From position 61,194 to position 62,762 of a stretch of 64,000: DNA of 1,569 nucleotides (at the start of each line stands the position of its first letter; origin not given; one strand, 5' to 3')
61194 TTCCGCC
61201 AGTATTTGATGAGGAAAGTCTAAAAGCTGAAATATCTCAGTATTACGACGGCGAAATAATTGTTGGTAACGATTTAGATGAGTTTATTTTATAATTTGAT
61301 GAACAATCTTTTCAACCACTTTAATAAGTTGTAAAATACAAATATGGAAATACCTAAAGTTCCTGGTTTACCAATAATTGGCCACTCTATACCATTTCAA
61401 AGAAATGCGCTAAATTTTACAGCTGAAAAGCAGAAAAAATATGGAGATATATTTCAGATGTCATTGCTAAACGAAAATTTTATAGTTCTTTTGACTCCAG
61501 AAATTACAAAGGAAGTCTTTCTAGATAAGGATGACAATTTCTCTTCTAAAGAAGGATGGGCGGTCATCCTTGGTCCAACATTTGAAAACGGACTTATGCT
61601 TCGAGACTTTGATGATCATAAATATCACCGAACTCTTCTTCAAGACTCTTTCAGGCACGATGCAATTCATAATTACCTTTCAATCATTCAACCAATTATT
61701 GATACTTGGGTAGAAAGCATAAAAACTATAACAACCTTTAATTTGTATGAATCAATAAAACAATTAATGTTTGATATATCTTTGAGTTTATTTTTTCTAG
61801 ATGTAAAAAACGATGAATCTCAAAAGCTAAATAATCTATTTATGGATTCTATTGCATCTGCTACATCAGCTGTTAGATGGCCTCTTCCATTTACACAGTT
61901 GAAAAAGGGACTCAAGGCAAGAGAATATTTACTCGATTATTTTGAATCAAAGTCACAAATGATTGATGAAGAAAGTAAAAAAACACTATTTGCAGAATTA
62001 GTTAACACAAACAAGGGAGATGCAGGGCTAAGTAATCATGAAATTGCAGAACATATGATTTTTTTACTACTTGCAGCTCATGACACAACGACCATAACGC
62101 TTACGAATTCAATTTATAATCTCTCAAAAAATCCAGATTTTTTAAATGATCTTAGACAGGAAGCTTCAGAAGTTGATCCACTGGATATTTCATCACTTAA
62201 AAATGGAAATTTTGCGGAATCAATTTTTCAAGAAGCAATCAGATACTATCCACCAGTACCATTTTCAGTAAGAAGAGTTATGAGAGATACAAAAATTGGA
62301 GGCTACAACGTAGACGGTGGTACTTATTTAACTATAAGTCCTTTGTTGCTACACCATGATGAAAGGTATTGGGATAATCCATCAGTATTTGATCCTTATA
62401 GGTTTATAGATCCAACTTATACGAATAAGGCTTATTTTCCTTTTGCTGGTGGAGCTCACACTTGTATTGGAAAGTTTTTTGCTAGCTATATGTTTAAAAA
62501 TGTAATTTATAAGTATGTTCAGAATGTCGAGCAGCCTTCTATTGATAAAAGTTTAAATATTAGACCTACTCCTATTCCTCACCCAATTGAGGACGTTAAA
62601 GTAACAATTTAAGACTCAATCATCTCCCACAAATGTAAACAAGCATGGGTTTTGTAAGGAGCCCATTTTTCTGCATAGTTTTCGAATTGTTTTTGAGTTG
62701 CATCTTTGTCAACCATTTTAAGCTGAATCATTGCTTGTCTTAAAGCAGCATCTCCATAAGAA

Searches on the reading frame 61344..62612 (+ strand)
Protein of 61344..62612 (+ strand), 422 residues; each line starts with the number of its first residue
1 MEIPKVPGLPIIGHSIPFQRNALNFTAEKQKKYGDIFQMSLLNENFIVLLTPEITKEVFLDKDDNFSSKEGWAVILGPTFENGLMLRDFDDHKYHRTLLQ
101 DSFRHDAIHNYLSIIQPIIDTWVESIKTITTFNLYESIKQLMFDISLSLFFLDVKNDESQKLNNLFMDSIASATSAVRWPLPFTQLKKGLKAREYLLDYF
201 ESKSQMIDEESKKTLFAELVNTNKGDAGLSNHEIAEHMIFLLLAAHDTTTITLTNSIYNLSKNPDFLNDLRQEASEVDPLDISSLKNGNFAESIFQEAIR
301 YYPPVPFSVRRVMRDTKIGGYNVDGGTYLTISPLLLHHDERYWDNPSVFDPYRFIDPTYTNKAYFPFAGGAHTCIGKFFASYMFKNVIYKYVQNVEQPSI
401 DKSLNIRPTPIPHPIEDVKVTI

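Call 14: search_protein_families(library=pfam, proteins=[window:61344-62612:+], max_evalue=0.00001)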
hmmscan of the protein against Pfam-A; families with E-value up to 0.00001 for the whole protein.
window:61344-62612:+ (422 aa): 1 family
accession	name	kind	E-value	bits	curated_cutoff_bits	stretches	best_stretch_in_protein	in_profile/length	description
PF00067.27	p450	-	2.3e-60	205.1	22.8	1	4-394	1-431/462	Cytochrome P450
